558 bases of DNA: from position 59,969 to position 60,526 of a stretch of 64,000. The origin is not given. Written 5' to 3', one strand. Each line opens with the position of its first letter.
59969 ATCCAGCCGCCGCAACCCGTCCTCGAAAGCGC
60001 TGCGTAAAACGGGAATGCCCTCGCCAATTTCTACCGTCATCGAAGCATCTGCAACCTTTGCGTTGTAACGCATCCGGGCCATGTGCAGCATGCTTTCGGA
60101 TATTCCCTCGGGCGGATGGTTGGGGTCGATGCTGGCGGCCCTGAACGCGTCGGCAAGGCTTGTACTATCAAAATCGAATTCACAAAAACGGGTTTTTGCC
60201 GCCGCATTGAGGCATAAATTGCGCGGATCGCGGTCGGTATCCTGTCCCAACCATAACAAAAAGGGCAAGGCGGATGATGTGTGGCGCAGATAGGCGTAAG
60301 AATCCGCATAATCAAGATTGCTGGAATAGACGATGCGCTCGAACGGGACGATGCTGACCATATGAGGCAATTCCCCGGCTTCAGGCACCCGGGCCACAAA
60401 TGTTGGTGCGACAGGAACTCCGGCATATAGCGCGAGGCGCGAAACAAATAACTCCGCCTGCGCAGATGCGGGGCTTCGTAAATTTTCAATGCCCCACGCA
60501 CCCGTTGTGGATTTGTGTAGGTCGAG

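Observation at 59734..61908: Tandem, mosaic pair of unknown-function paralogues between sucB and gyrA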

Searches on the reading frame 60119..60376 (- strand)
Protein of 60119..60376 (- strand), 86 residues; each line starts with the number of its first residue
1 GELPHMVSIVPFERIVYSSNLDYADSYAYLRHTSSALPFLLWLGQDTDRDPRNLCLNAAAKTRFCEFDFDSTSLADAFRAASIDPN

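Call 59: search_solved_structures(query=A4, max_evalue=10, show_alignments=5)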
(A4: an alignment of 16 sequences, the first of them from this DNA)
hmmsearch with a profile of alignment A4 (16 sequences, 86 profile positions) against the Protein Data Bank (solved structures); distinct sequences matched with E-value up to 10: 2.
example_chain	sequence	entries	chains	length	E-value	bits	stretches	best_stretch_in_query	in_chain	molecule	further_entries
4g5z_L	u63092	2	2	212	0.54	13.5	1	19-48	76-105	canakinumab antibody fragment light chain | light chain of antibody binding fragment of canakinumab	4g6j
5bvj_A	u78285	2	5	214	0.55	13.5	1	19-48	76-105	canakinumab Fab light-chain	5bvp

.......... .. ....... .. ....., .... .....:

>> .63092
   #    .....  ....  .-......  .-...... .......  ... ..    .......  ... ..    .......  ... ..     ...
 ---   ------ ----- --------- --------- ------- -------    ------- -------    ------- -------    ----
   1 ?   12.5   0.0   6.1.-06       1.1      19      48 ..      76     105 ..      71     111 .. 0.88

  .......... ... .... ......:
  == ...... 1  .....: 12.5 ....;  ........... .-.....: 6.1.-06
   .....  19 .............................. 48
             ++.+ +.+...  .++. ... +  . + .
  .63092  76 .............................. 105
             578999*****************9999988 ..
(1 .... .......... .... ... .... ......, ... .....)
